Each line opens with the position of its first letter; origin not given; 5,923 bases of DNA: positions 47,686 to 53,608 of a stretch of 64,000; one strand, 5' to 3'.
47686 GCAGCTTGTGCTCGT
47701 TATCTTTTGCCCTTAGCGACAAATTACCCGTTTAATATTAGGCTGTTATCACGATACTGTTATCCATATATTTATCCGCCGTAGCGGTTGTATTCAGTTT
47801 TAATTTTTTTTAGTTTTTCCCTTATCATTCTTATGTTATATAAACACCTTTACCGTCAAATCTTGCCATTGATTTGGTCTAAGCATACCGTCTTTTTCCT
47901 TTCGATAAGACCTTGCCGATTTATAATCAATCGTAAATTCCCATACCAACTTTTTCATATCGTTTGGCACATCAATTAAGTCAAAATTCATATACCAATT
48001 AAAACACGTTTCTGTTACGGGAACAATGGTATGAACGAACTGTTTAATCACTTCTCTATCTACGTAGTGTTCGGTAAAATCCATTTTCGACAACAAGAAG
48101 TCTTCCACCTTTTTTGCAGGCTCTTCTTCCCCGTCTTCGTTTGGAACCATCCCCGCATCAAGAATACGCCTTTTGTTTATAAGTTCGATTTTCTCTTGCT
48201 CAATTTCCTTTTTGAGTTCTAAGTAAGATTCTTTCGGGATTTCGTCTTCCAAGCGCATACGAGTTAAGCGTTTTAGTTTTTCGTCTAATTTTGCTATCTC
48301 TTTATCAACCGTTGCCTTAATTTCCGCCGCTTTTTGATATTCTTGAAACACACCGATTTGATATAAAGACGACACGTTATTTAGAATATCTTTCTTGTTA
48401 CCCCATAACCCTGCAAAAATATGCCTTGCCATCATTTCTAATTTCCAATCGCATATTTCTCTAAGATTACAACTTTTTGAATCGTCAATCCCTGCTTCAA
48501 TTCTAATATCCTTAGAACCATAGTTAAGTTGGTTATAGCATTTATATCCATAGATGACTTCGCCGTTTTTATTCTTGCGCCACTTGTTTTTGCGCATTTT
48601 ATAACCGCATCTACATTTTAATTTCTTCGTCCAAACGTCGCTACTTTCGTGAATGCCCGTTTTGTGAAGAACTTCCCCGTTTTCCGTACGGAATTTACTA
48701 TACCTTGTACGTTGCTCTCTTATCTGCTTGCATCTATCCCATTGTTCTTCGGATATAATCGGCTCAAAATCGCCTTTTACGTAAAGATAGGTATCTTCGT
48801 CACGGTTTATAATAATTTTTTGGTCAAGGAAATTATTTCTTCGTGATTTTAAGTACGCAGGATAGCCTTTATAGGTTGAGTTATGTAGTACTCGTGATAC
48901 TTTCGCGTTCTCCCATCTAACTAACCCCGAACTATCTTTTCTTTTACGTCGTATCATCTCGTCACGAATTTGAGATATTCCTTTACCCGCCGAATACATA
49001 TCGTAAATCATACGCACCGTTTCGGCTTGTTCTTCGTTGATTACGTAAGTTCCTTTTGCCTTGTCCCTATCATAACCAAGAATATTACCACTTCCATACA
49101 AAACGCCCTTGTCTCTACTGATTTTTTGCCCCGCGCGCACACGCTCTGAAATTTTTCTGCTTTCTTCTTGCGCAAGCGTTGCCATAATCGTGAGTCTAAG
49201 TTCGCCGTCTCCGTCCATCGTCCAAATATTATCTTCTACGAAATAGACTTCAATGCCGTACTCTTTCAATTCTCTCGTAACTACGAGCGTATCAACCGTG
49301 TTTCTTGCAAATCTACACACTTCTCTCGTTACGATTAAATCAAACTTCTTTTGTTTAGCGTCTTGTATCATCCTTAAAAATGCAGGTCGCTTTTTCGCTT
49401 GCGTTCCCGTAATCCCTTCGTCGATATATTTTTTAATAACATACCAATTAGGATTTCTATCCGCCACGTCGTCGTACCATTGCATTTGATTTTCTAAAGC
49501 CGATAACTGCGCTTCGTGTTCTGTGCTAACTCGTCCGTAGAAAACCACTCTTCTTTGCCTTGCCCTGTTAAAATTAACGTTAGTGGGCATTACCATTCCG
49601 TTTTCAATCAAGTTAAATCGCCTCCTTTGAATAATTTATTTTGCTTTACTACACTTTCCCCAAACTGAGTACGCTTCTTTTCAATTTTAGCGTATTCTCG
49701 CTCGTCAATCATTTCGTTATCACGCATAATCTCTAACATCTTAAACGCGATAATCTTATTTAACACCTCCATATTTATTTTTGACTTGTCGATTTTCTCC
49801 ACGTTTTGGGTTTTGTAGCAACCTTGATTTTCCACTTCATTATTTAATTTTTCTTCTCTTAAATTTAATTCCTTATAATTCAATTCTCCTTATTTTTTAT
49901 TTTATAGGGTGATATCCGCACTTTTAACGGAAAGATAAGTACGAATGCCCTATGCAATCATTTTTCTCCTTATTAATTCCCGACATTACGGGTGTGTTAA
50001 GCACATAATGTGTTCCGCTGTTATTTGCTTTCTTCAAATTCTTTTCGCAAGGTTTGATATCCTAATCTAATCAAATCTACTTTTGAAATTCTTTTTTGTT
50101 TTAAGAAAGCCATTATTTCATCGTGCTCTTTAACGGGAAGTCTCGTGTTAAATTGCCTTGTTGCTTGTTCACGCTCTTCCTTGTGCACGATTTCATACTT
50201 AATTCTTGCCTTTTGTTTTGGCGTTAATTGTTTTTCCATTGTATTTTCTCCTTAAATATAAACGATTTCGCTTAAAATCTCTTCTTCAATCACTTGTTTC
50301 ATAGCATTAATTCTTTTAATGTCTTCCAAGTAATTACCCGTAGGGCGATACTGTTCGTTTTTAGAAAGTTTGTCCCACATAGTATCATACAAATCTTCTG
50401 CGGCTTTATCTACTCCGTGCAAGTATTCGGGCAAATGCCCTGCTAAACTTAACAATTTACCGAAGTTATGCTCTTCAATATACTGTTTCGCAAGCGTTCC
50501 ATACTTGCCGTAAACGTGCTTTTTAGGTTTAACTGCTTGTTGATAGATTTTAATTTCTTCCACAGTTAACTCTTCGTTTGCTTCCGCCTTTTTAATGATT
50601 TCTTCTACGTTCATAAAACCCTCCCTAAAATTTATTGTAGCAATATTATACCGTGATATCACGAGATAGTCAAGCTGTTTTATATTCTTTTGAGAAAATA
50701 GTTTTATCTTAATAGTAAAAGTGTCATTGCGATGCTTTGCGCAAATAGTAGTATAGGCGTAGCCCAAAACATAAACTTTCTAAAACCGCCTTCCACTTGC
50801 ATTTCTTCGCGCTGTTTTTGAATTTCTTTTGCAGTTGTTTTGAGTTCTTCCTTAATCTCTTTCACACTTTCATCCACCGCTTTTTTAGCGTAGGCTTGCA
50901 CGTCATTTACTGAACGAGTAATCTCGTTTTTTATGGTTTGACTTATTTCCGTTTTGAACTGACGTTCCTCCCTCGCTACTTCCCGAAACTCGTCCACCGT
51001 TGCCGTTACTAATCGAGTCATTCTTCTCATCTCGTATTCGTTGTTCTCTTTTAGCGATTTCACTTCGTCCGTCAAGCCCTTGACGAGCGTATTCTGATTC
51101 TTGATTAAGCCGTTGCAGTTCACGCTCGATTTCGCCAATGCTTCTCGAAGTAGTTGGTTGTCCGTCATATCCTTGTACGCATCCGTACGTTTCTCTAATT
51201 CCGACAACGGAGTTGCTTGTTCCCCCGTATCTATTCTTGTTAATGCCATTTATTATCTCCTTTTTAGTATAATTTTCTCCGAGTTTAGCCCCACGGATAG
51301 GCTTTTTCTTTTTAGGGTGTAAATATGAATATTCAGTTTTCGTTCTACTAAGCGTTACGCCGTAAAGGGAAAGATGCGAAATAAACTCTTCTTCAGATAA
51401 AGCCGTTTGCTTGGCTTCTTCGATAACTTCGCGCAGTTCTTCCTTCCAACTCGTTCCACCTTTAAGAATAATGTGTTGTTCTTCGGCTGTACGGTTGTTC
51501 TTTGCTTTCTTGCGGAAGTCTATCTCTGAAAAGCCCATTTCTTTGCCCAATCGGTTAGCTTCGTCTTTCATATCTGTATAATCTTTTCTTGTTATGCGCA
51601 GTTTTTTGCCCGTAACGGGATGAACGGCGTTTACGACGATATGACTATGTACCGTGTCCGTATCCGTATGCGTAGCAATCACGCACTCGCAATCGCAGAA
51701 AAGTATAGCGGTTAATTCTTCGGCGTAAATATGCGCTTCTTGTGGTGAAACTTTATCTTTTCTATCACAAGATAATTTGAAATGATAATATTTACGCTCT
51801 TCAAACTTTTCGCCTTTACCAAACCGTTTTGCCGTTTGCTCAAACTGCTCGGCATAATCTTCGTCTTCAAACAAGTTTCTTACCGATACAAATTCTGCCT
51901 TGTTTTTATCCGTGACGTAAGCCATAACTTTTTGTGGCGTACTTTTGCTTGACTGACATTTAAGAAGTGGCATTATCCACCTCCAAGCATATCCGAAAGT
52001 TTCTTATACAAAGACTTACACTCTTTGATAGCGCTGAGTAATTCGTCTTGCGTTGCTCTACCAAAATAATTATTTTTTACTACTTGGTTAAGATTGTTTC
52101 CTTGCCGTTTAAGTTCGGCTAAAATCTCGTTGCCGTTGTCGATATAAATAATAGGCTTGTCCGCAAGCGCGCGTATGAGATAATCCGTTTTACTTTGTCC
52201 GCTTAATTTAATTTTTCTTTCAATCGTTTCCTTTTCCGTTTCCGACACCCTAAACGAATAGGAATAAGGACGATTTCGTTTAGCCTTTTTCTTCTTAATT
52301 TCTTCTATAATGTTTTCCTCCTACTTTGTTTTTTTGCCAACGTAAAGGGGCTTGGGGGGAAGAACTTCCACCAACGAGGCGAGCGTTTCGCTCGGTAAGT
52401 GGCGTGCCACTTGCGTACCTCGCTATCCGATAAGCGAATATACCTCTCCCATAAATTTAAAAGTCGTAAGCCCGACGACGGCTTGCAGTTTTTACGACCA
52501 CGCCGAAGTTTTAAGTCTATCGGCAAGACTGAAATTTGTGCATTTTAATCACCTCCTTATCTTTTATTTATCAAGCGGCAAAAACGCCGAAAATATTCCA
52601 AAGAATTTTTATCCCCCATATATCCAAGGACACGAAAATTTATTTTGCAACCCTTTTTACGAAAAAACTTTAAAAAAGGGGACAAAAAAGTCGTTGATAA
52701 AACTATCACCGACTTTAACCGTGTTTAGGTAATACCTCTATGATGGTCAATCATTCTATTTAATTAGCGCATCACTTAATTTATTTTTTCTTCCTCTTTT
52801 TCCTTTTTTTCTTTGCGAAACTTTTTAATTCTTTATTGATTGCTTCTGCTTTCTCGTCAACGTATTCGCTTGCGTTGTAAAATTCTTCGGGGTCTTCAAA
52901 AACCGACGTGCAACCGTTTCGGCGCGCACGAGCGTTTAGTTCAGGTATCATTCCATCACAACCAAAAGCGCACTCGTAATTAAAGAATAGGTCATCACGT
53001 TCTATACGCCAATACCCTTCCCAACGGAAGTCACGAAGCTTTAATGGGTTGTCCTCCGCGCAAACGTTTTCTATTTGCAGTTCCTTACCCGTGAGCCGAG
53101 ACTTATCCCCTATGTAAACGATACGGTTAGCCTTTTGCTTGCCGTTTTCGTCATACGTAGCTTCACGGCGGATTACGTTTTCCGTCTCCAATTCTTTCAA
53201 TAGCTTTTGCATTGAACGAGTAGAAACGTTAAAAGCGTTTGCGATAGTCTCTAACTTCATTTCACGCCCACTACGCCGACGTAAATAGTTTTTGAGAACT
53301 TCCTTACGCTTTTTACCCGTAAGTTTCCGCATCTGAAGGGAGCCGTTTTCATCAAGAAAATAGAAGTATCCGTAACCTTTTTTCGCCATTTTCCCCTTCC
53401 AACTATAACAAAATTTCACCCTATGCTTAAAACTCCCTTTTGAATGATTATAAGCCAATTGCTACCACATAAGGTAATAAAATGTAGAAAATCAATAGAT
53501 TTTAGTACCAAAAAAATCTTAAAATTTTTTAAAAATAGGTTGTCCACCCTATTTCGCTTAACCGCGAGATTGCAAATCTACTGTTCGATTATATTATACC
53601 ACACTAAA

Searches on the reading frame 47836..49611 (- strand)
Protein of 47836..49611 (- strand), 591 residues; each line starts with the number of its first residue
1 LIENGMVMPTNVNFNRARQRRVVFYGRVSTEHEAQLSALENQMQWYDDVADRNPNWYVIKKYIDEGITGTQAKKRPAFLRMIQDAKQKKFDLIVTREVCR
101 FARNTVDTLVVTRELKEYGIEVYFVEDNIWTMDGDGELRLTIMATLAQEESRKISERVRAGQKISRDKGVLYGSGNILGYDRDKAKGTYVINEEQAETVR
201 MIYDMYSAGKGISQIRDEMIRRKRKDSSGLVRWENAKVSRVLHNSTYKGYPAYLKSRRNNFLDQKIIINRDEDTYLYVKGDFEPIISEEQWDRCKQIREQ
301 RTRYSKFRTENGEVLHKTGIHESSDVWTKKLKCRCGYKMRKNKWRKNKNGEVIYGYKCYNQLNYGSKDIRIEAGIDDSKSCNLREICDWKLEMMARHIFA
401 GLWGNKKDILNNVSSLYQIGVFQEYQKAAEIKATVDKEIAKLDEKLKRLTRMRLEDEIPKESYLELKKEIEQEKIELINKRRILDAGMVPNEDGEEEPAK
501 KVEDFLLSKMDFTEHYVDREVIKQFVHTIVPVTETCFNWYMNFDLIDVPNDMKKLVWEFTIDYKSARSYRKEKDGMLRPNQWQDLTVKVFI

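Call 57: search_protein_families(library=pfam, proteins=[window:47836-49611:-], max_evalue=0.001)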
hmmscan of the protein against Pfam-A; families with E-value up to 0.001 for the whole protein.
window:47836-49611:- (591 aa): 2 families
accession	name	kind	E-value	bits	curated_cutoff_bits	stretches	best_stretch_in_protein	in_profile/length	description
PF00239.26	Resolvase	-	2.1e-31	109.4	23.3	1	22-170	1-144/145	Resolvase, N terminal domain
PF07508.19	Recombinase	-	5.4e-18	65.6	21.1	1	193-301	1-102/102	Recombinase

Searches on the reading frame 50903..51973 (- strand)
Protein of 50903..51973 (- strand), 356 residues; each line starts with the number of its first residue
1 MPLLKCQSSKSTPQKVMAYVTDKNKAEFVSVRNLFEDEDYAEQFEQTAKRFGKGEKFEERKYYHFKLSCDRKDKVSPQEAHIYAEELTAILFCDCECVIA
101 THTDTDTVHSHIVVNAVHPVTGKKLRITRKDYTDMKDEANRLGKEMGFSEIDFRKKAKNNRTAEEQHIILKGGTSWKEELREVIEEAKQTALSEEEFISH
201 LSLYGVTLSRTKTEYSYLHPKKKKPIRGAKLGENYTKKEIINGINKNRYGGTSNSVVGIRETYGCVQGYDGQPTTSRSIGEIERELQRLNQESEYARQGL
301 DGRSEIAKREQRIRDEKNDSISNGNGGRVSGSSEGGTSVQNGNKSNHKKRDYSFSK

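Call 3: search_protein_families(library=pfam, proteins=[window:50903-51973:-], max_evalue=0.1)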
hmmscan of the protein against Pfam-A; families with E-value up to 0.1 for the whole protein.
window:50903-51973:- (356 aa): 2 families
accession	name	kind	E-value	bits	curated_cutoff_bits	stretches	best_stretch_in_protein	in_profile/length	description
PF03432.20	Relaxase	-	6.9e-26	91.5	24.6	1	19-147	1-131/132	MobA/VirD2-like, nuclease domain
PF09664.16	DUF2399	-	0.048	13.9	23.4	0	94-201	65-148/152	Protein of unknown function C-terminus (DUF2399)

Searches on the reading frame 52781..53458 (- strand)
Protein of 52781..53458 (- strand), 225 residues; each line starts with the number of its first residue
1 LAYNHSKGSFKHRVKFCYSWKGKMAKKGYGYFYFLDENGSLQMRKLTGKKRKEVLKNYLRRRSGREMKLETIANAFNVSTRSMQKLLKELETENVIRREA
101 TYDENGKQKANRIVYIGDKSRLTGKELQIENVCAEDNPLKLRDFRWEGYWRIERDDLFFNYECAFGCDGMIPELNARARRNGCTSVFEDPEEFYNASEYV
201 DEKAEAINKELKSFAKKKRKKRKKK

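Call 3: search_protein_families(library=pfam, proteins=[window:52781-53458:-], max_evalue=0.1)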
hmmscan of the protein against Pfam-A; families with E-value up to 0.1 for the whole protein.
window:52781-53458:- (225 aa): 8 families
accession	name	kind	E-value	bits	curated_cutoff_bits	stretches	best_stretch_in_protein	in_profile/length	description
PF13730.12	HTH_36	-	0.0045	17.2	25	1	68-92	27-51/55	Helix-turn-helix domain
PF13545.12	HTH_Crp_2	-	0.017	15.5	27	1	67-98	23-55/70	Crp-like helix-turn-helix domain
PF01047.28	MarR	-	0.019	15.3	24.6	1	66-100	17-51/59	MarR family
PF02082.26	Rrf2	-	0.025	15.2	30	1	59-97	15-54/132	Iron-dependent Transcriptional regulator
PF08279.18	HTH_11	-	0.025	14.9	25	1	58-94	8-43/55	HTH domain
PF22979.2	HTH_69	-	0.031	14.6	27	1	67-99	27-59/69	Winged helix-turn-helix domain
PF04182.18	B-block_TFIIIC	-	0.069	13.6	22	0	72-115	24-67/73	B-block binding subunit of TFIIIC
PF00392.27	GntR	-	0.072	13.2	27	0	63-99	20-57/64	Bacterial regulatory proteins, gntR family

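Call 4: search_protein_families(library=padloc, proteins=[window:52781-53458:-], max_evalue=0.1)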
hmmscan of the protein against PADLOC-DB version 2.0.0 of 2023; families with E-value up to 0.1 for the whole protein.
window:52781-53458:- (225 aa): 3 families
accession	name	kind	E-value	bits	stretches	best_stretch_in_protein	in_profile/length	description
PDLC01438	Csa3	-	0.0007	17.7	1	42-128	141-207/305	"CAS-I,CAS-II,CAS-III,CAS-IV,CAS-V,CAS-VI; associated_signaling"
PDLC01853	CARF3--CARF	-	0.0028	15.3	1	46-105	135-193/209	-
PDLC01866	CARF3--CARF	-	0.024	12.6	1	48-122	138-202/207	-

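Call 5: search_protein_families(library=ncbifam, proteins=[window:52781-53458:-], max_evalue=0.1)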
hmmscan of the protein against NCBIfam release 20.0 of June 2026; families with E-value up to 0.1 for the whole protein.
window:52781-53458:- (225 aa): 2 families
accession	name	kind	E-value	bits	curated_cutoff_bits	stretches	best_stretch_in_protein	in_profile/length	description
TIGR02702.1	SufR_cyano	equivalog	0.0047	16.6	178.8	1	52-104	4-53/208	iron-sulfur cluster biosynthesis transcriptional regulator SufR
NF007753.1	PRK10434.1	equivalog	0.098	12.2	350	0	49-98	4-51/253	glucitol operon DNA-binding transcriptional repressor SrlR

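Call 6: search_protein_families(library=phrogs, proteins=[window:52781-53458:-], max_evalue=0.1)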
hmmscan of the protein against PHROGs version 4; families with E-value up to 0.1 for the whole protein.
window:52781-53458:- (225 aa): 10 families
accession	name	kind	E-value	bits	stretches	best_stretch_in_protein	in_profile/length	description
phrog_270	-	DNA, RNA and nucleotide metabolism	5.8e-06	26.9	1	67-170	68-139/383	replication initiation protein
phrog_1835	-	DNA, RNA and nucleotide metabolism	4.8e-05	23.8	1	68-115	69-117/301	HTH DNA binding protein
phrog_8102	-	DNA, RNA and nucleotide metabolism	0.00013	22.1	1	69-115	61-104/337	replication initiation protein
phrog_186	-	DNA, RNA and nucleotide metabolism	0.0017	19.1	1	57-122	57-117/308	DnaD-like helicase loader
phrog_391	-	DNA, RNA and nucleotide metabolism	0.012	16.2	1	68-112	39-84/298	replication initiation O-like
phrog_5978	-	unknown function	0.018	15.2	1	9-105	255-350/364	-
phrog_2030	-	transcription regulation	0.026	15.2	1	48-110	12-71/202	transcriptional regulator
phrog_8446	-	DNA, RNA and nucleotide metabolism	0.051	14.2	1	60-101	22-63/211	HNH endonuclease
phrog_1687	-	transcription regulation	0.055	14.4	1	49-101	65-115/162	MarR family transcrition regulator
phrog_428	-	DNA, RNA and nucleotide metabolism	0.067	13.3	1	13-115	68-176/455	replication initiation protein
